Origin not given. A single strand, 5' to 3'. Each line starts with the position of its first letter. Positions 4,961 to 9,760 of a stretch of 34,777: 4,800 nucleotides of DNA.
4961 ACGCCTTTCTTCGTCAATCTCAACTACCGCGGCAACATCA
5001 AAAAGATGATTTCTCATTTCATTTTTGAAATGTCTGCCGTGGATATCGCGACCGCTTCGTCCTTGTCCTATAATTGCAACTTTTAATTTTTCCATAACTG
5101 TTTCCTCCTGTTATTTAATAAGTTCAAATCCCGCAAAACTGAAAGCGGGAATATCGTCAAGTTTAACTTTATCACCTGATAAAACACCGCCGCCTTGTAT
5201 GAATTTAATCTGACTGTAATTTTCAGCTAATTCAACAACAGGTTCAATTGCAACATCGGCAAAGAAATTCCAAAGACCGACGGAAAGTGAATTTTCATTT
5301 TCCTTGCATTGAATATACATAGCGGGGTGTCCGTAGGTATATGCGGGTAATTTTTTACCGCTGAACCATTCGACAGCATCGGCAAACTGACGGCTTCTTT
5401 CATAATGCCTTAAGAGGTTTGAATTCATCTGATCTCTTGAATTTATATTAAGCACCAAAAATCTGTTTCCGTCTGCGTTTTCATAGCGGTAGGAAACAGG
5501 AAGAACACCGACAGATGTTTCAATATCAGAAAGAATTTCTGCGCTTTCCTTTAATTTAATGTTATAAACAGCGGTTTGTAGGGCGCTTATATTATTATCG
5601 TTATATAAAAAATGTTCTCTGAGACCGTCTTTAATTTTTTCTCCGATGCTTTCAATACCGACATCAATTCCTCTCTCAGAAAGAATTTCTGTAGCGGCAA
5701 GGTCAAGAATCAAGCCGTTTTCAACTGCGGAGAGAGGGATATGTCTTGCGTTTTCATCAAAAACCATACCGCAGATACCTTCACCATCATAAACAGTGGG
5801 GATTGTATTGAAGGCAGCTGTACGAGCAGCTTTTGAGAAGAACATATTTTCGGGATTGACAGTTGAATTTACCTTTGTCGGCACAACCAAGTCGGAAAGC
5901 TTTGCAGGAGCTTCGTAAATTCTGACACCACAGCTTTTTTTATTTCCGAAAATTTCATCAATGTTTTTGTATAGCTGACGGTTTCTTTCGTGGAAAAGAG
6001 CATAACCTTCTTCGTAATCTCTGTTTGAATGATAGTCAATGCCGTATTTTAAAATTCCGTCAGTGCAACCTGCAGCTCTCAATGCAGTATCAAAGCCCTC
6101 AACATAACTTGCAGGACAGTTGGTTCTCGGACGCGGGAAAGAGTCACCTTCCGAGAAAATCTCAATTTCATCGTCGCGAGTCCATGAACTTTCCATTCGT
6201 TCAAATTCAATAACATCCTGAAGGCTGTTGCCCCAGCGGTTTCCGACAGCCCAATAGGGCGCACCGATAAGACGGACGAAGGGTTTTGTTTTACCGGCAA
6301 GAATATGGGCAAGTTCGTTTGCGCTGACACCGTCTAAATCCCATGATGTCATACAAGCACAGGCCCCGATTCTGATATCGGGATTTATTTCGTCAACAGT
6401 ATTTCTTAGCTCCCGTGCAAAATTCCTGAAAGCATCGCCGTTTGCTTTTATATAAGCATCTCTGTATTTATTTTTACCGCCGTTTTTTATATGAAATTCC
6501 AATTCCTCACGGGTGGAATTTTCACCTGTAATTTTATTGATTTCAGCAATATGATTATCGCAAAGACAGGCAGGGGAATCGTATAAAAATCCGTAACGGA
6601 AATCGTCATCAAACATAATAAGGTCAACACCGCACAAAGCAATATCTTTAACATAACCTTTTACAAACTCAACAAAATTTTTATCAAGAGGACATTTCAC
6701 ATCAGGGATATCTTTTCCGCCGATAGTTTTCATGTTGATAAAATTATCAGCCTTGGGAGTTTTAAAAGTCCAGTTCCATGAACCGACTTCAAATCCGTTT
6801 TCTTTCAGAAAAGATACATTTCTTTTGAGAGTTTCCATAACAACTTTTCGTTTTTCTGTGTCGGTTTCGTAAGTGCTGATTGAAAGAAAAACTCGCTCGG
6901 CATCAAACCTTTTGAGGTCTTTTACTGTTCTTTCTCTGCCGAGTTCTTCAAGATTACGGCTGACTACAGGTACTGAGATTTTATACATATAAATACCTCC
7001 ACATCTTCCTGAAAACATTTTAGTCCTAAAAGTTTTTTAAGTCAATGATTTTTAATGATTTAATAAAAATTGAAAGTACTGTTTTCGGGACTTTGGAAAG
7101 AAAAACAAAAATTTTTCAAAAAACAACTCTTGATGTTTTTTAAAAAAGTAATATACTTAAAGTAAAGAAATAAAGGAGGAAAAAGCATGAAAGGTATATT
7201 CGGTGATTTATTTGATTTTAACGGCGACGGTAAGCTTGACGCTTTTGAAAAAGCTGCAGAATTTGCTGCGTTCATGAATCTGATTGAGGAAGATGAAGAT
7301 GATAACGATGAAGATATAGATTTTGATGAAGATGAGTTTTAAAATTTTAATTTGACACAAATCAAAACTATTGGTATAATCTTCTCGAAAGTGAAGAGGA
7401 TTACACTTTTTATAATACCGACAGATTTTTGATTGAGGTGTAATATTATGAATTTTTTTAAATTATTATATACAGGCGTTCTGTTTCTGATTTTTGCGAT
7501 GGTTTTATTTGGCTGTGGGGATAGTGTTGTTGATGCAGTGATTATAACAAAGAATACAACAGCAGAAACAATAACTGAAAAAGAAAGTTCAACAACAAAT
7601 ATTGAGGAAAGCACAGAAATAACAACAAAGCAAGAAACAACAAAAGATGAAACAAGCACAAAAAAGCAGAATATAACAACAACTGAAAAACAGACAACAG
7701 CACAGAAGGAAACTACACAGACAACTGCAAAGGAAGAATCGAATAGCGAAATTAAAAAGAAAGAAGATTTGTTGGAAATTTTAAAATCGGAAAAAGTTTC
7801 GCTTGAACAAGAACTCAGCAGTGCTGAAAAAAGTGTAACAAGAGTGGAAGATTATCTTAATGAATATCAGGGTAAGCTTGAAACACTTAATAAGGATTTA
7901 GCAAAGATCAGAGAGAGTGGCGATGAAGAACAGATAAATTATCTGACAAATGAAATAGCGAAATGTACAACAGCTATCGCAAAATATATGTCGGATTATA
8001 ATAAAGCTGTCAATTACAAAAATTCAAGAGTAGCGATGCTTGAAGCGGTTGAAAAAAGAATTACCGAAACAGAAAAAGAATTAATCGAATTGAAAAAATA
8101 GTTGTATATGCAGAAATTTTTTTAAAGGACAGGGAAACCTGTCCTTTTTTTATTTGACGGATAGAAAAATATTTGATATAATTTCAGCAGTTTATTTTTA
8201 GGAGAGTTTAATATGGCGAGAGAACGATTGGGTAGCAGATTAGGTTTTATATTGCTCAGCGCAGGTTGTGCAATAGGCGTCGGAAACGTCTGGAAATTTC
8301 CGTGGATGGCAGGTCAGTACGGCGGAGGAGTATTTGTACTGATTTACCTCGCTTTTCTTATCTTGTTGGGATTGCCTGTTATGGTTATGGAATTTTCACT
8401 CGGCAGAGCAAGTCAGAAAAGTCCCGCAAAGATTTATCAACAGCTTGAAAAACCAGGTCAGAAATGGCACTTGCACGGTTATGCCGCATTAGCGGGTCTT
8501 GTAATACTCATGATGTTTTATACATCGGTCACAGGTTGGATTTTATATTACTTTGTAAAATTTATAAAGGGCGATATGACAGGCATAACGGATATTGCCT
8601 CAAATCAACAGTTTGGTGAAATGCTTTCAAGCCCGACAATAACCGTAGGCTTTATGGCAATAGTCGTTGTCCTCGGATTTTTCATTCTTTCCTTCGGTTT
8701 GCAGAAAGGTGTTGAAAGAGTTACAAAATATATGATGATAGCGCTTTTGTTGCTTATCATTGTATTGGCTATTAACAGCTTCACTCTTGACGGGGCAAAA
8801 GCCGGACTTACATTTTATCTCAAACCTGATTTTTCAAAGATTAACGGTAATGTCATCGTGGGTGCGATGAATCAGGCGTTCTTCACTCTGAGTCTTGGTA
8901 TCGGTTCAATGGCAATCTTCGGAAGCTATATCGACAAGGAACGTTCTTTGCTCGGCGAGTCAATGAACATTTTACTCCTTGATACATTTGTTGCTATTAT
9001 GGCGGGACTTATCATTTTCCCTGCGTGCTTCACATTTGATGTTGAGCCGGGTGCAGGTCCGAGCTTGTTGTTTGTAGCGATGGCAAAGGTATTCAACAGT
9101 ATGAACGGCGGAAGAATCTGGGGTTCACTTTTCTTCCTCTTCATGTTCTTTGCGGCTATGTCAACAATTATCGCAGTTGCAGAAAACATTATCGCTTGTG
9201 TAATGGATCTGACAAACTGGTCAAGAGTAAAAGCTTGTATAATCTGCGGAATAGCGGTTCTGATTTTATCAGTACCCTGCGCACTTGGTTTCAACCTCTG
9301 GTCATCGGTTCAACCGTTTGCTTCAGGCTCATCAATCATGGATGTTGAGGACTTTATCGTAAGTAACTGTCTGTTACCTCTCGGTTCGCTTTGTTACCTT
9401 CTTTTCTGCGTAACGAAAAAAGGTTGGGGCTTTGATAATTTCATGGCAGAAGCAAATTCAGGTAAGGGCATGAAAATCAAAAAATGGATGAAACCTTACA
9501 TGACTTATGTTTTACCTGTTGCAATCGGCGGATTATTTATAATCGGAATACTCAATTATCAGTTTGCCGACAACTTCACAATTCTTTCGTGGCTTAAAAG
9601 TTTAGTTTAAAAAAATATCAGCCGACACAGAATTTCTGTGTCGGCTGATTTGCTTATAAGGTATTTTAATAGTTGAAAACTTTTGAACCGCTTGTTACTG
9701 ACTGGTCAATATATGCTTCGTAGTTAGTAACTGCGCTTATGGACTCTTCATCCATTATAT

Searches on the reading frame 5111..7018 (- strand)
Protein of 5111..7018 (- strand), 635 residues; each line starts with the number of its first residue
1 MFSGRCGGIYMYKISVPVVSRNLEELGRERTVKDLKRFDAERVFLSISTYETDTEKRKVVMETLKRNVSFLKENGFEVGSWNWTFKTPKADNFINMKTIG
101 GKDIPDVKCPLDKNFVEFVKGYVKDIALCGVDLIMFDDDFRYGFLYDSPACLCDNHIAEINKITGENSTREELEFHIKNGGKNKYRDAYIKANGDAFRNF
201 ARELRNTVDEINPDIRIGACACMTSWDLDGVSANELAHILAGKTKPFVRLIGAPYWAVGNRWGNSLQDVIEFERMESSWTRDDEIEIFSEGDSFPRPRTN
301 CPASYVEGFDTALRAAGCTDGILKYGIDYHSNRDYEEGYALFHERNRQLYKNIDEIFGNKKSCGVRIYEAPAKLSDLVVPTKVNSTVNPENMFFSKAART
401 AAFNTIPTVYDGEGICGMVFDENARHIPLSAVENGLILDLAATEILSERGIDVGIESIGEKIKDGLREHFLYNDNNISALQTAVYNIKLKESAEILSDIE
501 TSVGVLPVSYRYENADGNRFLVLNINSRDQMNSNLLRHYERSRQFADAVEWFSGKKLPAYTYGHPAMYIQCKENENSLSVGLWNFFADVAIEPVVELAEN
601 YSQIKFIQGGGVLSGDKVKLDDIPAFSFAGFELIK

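Call 5: search_protein_families(library=pfam, proteins=[window:5111-7018:-])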
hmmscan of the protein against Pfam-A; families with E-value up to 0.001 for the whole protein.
window:5111-7018:- (635 aa): 0 families

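Call 26: search_protein_families(library=pfam, proteins=[window:5111-7018:-], max_evalue=5)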
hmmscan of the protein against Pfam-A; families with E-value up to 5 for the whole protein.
window:5111-7018:- (635 aa): 1 family
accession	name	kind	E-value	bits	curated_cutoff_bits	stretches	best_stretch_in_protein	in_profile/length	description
PF19651.4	DUF6154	-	0.067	14.1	27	1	17-67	24-74/79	Family of unknown function (DUF6154)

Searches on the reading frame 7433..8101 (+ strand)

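Call 5: search_protein_families(library=pfam, proteins=[window:7433-8101:+])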
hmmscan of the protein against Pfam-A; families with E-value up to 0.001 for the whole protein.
window:7433-8101:+ (222 aa): 0 families

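Call 26: search_protein_families(library=pfam, proteins=[window:7433-8101:+], max_evalue=5)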
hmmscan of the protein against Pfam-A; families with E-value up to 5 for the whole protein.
window:7433-8101:+ (222 aa): 9 families
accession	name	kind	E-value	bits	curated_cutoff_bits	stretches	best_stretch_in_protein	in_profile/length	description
PF22251.1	PFF1_TM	-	0.0057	16.6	32.3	1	40-134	121-224/300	Vacuolar membrane protease, transmembrane domain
PF25728.1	US29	-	0.008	15.6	27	1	18-103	7-96/324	Cytomegalovirus US29 protein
PF01456.22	Mucin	-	0.0082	16.6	34.7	1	17-107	7-96/143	Mucin-like glycoprotein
PF16268.10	DUF4921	-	0.017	14.5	28.5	1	53-174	36-156/425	Domain of unknown function (DUF4921)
PF00731.26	AIRC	-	0.043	13.8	30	1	103-147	8-52/148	AIR carboxylase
PF16526.10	CLZ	-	0.047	14.5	26.7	1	164-205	29-70/71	C-terminal leucine zipper domain of cyclic nucleotide-gated channels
PF24871.1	Piezo_TM1-24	-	0.16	10.8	28.8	1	43-103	319-380/682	Piezo TM1-24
PF03137.26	OATP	-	0.26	9.9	25.8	1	8-97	366-444/545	Organic Anion Transporter Polypeptide (OATP) family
PF11932.13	DUF3450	-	0.82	9.4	32.6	1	90-161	22-93/241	Protein of unknown function (DUF3450)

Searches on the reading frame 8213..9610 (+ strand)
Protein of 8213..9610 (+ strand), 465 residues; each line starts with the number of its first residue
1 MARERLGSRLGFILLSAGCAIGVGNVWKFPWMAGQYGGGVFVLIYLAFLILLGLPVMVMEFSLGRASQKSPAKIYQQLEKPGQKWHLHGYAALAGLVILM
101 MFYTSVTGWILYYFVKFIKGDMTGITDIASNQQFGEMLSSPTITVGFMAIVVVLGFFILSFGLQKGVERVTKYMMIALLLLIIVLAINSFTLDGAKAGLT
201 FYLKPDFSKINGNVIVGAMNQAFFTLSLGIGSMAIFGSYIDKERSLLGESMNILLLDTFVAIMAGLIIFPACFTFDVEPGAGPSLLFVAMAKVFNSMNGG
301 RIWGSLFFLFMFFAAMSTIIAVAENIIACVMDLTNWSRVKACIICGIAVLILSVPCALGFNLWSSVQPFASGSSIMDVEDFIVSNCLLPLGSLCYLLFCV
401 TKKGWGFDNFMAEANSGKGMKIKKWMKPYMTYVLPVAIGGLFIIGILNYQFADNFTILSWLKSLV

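Call 5: search_protein_families(library=pfam, proteins=[window:8213-9610:+])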
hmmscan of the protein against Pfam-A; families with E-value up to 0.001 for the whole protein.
window:8213-9610:+ (465 aa): 1 family
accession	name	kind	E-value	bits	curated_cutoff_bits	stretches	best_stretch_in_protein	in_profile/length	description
PF00209.24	SNF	-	1.1e-50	173.3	27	2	148-450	180-485/524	Sodium:neurotransmitter symporter family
